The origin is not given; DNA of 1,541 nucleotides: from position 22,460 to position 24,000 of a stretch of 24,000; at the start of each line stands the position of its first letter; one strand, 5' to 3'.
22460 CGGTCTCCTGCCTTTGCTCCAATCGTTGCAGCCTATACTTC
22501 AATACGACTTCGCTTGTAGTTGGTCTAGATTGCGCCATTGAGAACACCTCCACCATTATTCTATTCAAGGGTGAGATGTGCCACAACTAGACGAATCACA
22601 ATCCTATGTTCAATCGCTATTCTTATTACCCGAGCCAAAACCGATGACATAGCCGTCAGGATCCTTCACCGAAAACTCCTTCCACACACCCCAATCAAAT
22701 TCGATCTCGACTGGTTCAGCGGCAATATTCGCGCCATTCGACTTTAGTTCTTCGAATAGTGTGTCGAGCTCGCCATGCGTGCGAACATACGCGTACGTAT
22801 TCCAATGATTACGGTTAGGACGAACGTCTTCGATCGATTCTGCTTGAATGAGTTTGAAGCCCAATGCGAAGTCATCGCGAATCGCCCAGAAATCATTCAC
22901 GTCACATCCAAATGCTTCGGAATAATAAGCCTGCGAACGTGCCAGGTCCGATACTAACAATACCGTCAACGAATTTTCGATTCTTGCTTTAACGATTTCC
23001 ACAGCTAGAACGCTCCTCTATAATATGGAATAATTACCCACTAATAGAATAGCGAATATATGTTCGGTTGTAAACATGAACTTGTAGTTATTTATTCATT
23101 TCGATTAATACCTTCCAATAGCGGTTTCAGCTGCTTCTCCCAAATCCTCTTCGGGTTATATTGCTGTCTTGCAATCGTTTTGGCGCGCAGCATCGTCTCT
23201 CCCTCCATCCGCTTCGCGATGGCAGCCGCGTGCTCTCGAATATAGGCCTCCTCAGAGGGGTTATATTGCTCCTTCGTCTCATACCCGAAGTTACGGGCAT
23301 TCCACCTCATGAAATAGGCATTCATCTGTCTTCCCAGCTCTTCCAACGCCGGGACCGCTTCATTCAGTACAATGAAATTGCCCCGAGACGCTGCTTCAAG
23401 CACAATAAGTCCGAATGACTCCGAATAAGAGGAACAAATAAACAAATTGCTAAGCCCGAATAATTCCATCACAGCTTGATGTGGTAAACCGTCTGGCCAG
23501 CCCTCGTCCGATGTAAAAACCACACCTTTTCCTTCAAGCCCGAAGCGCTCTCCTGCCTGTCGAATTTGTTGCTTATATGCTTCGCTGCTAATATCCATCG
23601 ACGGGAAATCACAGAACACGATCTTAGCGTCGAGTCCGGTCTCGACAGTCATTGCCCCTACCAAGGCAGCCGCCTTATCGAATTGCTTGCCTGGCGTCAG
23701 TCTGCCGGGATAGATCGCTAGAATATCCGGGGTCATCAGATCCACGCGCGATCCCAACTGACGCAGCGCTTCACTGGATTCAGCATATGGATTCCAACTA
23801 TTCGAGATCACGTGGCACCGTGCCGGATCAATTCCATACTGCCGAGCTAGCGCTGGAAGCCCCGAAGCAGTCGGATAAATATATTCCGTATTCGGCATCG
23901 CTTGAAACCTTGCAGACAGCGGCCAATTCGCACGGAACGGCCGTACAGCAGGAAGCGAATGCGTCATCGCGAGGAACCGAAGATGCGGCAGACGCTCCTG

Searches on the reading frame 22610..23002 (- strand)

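Call 90: search_protein_families(library=pfam, proteins=[window:22610-23002:-], max_evalue=0.0001)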
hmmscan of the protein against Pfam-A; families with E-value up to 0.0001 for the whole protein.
window:22610-23002:- (130 aa): 1 family
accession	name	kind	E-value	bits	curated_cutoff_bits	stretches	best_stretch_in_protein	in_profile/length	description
PF00903.31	Glyoxalase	-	4.7e-08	33.9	20.6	1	13-121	5-120/121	Glyoxalase/Bleomycin resistance protein/Dioxygenase superfamily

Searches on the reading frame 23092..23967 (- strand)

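Call 90: search_protein_families(library=pfam, proteins=[window:23092-23967:-], max_evalue=0.0001)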
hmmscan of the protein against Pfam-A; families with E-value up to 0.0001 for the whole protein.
window:23092-23967:- (291 aa): 1 family
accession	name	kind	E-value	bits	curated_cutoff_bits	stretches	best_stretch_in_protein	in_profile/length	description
PF00534.26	Glycos_transf_1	-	3.2e-07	30.5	26.4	1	81-208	15-127/172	Glycosyl transferases group 1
